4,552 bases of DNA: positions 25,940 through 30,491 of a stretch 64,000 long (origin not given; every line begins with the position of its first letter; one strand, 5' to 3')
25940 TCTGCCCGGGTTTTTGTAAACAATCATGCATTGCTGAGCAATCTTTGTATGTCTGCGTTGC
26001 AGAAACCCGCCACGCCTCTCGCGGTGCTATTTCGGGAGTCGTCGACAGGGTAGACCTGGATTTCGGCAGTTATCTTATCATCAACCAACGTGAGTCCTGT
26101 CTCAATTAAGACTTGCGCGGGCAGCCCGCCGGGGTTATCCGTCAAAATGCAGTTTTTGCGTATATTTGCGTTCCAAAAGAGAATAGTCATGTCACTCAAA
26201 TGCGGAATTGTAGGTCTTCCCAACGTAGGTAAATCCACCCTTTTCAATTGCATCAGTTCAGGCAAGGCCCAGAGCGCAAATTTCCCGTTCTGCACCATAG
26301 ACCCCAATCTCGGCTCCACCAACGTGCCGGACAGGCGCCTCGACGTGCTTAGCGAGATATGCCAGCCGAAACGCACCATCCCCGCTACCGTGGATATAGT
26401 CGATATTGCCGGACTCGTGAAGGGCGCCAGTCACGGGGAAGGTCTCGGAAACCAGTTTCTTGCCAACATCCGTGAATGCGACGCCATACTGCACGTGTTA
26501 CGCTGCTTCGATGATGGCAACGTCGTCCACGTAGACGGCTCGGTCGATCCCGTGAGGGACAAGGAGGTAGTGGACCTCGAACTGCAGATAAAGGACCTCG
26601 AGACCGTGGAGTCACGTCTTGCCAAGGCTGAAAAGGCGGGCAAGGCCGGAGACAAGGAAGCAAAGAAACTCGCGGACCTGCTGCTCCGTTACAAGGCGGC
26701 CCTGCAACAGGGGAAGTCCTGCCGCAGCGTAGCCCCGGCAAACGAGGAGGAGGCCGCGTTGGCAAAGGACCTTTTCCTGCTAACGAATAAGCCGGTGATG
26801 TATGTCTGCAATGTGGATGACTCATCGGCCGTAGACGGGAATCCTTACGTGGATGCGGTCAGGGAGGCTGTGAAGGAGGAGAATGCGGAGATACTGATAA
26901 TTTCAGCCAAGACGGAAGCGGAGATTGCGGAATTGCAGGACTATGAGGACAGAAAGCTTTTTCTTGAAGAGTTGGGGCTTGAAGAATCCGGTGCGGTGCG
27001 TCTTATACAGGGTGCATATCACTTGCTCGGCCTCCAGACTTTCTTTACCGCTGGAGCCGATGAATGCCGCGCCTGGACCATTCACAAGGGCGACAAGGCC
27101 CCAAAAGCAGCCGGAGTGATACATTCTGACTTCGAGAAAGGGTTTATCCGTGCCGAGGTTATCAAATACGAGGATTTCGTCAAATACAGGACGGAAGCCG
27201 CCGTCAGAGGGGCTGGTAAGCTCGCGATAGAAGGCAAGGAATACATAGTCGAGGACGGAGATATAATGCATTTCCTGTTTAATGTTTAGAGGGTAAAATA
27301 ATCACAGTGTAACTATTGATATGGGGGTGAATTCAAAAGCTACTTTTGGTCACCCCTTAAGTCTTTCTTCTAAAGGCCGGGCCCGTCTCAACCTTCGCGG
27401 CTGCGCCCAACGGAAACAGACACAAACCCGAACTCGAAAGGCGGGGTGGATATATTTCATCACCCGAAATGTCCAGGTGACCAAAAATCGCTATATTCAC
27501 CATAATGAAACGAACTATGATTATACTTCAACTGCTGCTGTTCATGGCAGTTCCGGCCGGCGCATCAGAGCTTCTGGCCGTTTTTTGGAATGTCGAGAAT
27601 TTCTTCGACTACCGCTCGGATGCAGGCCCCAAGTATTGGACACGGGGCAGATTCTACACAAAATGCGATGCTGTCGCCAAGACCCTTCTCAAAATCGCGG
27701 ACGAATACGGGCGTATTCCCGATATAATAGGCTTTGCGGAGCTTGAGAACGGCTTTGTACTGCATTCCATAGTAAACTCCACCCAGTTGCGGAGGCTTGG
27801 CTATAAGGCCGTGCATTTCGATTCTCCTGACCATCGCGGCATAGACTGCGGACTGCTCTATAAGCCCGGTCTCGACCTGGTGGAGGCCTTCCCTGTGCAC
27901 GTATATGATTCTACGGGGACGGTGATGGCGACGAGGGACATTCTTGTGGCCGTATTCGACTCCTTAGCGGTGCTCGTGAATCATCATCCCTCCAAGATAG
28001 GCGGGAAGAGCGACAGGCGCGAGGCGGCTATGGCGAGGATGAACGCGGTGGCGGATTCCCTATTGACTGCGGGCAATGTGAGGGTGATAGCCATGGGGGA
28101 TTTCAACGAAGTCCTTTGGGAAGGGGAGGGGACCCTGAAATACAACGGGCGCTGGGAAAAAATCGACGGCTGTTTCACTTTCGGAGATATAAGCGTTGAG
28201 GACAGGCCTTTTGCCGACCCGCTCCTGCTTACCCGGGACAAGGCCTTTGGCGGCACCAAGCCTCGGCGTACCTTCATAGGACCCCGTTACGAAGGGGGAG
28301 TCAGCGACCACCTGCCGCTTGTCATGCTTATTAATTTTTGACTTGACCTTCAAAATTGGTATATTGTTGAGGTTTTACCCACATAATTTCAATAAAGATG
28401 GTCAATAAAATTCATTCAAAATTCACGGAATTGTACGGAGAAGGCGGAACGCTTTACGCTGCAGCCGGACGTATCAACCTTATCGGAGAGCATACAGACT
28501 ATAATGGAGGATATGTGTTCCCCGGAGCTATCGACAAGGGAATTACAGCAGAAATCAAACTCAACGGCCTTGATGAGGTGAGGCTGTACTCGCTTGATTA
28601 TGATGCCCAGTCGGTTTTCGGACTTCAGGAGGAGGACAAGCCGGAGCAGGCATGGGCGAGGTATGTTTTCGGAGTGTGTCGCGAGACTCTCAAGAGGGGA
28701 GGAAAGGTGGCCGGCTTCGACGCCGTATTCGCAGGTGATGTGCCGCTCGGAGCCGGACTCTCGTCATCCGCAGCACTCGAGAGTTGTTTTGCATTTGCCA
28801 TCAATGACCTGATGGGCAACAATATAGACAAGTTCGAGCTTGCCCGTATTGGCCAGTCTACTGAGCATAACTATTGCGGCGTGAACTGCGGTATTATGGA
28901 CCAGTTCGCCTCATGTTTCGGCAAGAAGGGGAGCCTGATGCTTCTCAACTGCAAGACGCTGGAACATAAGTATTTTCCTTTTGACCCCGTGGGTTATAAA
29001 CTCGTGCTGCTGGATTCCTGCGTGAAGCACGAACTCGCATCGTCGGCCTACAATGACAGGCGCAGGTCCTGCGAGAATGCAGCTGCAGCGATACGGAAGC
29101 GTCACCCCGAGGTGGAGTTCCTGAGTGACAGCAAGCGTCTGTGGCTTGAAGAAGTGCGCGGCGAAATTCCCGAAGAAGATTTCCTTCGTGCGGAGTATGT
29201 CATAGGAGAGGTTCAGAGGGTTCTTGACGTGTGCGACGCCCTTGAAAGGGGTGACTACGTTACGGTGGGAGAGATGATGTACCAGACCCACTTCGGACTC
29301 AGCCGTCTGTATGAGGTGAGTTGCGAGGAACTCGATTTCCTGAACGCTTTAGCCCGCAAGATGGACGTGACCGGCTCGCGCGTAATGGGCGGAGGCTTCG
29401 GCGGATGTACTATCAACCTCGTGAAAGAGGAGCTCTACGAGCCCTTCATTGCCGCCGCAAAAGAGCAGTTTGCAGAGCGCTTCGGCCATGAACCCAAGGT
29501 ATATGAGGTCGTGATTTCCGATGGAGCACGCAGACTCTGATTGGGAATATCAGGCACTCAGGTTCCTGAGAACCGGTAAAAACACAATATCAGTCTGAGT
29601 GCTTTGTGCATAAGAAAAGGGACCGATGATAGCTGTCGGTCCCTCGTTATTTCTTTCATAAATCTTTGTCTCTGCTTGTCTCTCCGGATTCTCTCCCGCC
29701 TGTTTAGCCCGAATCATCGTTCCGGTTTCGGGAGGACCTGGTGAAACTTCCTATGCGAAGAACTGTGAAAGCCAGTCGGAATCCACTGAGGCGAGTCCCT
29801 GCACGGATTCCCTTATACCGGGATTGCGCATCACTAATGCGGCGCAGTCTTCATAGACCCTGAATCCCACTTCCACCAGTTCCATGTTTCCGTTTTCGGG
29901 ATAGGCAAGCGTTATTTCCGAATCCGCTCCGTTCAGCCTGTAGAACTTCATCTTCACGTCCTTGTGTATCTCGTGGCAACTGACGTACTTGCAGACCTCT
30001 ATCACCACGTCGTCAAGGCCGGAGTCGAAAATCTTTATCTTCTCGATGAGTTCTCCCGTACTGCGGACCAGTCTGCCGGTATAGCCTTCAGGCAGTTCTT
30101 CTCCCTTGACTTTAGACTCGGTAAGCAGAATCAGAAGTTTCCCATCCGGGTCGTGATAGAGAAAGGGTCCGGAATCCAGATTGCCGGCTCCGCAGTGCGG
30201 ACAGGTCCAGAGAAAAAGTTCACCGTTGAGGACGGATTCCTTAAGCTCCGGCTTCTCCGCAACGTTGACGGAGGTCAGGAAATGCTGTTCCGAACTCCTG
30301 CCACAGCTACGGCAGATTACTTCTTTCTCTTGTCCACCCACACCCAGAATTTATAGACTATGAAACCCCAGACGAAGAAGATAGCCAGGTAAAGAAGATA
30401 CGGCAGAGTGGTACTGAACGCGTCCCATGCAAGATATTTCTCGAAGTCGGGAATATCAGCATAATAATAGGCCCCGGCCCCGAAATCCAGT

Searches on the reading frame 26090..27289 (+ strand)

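Call 50: search_protein_families(library=pfam, proteins=[window:26090-27289:+], max_evalue=0.00001)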
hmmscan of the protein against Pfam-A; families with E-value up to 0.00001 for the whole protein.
window:26090-27289:+ (399 aa): 3 families
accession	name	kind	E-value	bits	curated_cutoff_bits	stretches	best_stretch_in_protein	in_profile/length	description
PF06071.19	YchF-GTPase_C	-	1.4e-39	134.6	27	1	315-398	1-84/84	Protein of unknown function (DUF933)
PF01926.29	MMR_HSR1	-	3.3e-21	75.9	21.9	1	38-142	2-86/113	50S ribosome-binding GTPase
PF02421.24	FeoB_N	-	4.3e-07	30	27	1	38-85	3-50/156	Ferrous iron transport protein B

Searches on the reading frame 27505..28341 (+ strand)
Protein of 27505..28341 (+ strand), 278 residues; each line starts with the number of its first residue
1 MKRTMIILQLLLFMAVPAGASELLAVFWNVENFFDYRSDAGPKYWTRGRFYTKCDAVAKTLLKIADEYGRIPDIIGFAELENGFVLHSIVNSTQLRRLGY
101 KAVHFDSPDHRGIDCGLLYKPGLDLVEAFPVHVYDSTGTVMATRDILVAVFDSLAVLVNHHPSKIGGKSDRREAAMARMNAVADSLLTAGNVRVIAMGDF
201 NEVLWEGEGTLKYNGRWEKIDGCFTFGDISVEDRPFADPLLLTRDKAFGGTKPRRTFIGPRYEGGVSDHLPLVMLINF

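Call 50: search_protein_families(library=pfam, proteins=[window:27505-28341:+], max_evalue=0.00001)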
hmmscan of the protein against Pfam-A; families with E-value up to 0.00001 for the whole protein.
window:27505-28341:+ (278 aa): 2 families
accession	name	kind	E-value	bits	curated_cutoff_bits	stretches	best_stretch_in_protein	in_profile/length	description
PF19580.5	Exo_endo_phos_3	-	1.9e-41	142.6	27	1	27-202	4-196/311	Endonuclease/Exonuclease/phosphatase family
PF03372.29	Exo_endo_phos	-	4.3e-06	27.1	24.5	1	28-269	3-225/225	Endonuclease/Exonuclease/phosphatase family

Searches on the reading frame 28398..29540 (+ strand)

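Call 50: search_protein_families(library=pfam, proteins=[window:28398-29540:+], max_evalue=0.00001)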
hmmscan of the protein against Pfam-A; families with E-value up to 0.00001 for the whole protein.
window:28398-29540:+ (380 aa): 3 families
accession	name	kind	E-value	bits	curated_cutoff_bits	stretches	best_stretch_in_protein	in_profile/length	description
PF00288.32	GHMP_kinases_N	-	1.5e-20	73.6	22.3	1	89-176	2-87/87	GHMP kinases N terminal domain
PF10509.15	GalKase_gal_bdg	-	5.7e-20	71.1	23.1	1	8-53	2-47/49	Galactokinase galactose-binding signature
PF08544.19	GHMP_kinases_C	-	7.1e-07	30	21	1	281-345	4-69/85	GHMP kinases C terminal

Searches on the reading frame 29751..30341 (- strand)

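Call 64: search_protein_families(library=pfam, proteins=[window:29751-30341:-], max_evalue=0.00001)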
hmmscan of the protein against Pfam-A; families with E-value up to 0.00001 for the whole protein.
window:29751-30341:- (196 aa): 1 family
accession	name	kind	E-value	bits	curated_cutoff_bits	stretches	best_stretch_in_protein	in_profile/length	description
PF14353.12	CpXC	-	2.4e-27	95.8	25.4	1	9-118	2-121/121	CpXC protein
